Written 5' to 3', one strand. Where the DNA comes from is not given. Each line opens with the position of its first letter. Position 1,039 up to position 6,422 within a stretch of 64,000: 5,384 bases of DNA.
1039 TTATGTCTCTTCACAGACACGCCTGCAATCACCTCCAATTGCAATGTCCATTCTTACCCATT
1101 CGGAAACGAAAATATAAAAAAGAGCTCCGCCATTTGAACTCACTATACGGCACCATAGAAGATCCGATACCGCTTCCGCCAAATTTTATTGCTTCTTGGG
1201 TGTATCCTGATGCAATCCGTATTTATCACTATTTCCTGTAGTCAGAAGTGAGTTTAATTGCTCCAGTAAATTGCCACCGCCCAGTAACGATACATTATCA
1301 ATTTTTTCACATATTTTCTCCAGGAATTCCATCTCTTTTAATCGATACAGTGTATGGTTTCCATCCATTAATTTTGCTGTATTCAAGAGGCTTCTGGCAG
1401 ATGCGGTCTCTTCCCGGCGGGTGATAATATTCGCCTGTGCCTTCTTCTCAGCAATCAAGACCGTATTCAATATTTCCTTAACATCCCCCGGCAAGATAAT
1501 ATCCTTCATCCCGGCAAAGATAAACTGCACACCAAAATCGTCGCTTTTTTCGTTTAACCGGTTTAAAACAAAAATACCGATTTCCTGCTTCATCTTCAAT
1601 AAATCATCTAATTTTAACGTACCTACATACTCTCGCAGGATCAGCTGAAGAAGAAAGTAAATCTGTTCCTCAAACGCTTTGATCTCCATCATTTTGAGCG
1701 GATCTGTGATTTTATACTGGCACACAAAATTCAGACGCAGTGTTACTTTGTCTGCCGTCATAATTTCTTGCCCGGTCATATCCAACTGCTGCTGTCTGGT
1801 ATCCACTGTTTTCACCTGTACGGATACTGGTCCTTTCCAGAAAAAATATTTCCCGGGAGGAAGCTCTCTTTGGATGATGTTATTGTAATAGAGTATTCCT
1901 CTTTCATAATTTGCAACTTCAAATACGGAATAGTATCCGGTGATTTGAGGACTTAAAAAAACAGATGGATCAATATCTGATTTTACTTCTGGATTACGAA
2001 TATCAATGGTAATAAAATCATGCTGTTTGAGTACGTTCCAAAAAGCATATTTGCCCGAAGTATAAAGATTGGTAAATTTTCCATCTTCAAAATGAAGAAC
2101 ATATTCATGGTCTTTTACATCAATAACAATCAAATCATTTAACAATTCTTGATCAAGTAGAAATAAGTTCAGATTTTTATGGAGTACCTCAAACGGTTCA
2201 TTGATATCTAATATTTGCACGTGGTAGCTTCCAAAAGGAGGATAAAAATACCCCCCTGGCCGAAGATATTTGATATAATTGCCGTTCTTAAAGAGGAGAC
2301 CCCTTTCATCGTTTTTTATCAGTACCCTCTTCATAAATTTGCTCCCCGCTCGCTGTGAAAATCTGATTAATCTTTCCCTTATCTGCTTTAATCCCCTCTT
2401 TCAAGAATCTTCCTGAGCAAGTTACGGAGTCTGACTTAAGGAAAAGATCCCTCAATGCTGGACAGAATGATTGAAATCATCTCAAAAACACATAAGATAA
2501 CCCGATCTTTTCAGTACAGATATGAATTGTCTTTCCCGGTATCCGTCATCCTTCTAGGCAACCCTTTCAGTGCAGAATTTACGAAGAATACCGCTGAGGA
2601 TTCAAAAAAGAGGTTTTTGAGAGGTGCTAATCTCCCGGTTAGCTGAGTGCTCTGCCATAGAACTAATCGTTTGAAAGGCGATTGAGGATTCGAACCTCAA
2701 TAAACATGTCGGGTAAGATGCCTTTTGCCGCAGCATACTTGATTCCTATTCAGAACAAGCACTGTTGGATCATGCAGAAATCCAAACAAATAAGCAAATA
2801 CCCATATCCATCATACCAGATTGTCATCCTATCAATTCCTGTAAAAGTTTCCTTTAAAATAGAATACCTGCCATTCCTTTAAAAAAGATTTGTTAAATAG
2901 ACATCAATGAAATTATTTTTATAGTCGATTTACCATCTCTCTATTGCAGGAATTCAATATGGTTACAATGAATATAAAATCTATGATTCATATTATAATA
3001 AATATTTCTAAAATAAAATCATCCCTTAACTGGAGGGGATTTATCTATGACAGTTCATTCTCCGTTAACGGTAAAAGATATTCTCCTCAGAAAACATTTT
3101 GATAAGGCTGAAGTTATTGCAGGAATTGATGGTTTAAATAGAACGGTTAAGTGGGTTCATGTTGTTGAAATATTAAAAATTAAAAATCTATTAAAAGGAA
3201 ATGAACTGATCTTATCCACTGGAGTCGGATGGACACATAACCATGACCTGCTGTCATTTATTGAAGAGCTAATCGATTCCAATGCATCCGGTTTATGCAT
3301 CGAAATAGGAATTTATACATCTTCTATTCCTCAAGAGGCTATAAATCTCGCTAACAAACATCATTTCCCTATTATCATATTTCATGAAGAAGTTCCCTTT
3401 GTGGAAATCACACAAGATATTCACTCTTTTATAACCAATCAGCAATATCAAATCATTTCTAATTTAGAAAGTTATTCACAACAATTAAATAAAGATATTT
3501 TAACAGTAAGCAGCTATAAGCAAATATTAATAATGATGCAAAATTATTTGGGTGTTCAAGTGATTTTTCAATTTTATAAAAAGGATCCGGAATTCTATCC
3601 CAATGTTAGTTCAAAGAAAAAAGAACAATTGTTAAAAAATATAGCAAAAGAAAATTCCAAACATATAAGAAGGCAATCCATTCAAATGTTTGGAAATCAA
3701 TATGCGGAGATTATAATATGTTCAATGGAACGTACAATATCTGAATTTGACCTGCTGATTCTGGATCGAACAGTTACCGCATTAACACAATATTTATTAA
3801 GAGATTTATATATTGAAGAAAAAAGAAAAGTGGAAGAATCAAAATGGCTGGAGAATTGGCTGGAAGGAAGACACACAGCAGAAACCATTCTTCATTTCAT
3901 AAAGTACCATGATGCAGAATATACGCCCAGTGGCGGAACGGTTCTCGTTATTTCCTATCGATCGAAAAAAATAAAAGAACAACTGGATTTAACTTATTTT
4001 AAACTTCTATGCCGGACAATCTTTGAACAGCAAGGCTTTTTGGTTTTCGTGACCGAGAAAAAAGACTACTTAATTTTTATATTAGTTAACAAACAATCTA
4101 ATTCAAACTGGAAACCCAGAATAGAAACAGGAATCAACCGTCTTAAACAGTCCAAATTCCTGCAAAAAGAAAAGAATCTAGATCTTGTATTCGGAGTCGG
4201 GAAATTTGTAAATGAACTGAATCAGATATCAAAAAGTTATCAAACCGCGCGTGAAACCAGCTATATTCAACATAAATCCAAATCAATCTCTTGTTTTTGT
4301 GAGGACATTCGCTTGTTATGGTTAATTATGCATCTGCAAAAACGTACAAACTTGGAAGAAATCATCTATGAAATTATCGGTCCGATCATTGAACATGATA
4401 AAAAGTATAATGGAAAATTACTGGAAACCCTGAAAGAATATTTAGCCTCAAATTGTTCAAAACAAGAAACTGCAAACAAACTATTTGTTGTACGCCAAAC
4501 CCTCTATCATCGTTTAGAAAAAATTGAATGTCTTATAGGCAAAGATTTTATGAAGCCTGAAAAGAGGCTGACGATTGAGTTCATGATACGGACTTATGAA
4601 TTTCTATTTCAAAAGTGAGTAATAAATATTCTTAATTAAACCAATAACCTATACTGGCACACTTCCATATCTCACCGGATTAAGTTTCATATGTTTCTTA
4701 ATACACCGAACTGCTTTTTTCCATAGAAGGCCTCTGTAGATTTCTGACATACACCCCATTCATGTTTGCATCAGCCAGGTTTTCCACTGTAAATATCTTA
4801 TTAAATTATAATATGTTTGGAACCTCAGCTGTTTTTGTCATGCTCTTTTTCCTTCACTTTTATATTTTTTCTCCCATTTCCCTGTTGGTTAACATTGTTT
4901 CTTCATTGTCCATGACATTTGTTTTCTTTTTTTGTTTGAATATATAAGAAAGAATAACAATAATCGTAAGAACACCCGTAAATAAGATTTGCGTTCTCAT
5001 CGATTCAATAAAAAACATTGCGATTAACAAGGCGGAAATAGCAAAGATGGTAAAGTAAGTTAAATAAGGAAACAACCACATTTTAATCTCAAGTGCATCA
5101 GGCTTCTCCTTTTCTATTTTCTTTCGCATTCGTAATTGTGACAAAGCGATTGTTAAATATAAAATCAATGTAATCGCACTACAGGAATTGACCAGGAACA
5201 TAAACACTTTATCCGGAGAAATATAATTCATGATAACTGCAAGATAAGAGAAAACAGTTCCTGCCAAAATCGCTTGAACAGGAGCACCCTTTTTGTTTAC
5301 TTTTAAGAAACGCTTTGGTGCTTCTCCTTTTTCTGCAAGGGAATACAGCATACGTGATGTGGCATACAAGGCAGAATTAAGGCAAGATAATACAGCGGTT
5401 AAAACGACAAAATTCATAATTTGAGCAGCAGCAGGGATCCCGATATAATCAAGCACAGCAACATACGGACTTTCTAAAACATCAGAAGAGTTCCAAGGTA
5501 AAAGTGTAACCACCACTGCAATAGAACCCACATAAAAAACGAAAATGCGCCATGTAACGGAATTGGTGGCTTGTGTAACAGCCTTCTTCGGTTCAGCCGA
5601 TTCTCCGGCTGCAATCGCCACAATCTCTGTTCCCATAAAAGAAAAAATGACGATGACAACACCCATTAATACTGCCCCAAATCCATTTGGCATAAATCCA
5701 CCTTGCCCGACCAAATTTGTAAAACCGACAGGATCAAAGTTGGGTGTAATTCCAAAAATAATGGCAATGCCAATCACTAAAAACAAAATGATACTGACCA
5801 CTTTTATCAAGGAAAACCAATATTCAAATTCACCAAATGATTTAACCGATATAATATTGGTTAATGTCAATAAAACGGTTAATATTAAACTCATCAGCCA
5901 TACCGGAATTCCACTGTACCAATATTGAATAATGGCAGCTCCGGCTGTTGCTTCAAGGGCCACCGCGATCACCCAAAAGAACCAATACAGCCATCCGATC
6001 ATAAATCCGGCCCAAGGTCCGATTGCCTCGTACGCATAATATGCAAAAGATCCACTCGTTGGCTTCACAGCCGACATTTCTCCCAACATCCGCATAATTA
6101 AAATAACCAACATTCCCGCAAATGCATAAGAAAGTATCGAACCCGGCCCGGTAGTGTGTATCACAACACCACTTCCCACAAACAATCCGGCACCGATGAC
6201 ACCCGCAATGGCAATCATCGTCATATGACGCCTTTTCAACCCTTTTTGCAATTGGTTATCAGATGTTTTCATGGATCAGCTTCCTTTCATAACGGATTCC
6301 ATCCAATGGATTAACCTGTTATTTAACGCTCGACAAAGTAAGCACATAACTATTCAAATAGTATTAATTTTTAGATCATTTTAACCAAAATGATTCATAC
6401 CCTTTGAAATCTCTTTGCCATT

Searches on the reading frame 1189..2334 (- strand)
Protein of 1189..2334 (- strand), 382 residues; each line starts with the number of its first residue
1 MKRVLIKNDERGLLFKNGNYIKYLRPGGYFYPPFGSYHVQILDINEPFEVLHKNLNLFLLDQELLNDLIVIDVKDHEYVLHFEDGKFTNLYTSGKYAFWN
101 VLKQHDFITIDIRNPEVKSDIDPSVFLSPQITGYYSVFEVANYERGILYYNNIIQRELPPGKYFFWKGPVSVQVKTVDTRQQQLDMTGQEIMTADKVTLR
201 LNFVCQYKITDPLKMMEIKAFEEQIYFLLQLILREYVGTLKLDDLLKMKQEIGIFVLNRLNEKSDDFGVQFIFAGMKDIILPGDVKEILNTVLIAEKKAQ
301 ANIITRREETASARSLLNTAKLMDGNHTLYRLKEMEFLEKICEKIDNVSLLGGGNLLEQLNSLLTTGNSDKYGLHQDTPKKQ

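Call 66: search_protein_families(library=padloc, proteins=[window:1189-2334:-], max_evalue=0.000001)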
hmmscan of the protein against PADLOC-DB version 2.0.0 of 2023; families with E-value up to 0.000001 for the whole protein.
window:1189-2334:- (382 aa): 0 families

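Call 67: search_protein_families(library=pfam, proteins=[window:1189-2334:-], max_evalue=0.000001)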
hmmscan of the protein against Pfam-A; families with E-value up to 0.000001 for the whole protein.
window:1189-2334:- (382 aa): 1 family
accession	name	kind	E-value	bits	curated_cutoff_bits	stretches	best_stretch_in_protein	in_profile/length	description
PF01145.31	Band_7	-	8.7e-28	98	23.6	1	139-309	2-175/176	SPFH domain / Band 7 family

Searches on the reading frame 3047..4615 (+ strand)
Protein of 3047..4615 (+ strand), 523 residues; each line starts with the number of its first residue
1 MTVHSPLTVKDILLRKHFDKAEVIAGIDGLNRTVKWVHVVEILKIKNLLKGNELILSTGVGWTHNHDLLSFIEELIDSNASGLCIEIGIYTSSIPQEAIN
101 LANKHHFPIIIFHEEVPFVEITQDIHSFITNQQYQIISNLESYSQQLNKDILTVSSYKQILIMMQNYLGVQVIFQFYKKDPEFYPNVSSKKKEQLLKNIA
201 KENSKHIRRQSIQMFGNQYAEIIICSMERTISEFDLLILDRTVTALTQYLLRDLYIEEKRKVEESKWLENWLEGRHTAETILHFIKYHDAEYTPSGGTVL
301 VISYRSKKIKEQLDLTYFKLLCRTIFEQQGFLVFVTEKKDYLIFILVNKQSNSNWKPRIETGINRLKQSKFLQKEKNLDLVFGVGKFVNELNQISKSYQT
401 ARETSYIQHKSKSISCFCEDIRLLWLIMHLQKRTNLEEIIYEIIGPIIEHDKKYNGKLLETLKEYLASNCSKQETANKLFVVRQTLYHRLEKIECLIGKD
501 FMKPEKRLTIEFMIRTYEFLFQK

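Call 66: search_protein_families(library=padloc, proteins=[window:3047-4615:+], max_evalue=0.000001)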
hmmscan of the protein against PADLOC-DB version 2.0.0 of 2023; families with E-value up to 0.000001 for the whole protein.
window:3047-4615:+ (523 aa): 0 families

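Call 67: search_protein_families(library=pfam, proteins=[window:3047-4615:+], max_evalue=0.000001)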
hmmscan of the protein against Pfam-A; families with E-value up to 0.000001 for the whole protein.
window:3047-4615:+ (523 aa): 2 families
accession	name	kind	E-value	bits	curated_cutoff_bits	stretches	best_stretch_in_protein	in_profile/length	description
PF07905.16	PucR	-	7e-37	126.8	33.5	1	11-129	1-118/118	Purine catabolism regulatory protein-like family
PF13556.12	HTH_30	-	1.4e-16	60.4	27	1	458-515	1-58/59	PucR C-terminal helix-turn-helix domain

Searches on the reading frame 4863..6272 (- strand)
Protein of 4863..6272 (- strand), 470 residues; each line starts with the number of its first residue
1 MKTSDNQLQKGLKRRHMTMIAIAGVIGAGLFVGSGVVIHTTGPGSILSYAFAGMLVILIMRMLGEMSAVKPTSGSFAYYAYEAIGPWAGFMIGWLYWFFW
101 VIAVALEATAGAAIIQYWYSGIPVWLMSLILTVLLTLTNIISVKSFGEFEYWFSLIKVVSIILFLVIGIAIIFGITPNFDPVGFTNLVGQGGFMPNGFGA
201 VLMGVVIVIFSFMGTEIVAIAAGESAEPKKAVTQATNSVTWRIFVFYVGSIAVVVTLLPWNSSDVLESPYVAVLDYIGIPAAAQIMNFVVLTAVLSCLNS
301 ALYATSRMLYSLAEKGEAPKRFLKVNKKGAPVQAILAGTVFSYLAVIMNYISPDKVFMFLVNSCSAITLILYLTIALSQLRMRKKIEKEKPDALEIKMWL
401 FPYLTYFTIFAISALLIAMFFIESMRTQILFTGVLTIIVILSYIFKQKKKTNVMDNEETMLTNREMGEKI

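Call 66: search_protein_families(library=padloc, proteins=[window:4863-6272:-], max_evalue=0.000001)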
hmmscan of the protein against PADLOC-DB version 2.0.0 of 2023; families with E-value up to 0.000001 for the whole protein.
window:4863-6272:- (470 aa): 0 families

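Call 67: search_protein_families(library=pfam, proteins=[window:4863-6272:-], max_evalue=0.000001)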
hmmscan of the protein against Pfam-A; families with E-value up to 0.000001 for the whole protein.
window:4863-6272:- (470 aa): 2 families
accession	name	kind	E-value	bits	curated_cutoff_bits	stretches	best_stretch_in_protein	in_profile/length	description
PF00324.27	AA_permease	-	1.9e-136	455.9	24.6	1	16-450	1-464/470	Amino acid permease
PF13520.12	AA_permease_2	-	2.8e-44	152.2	27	1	17-434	6-420/427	Amino acid permease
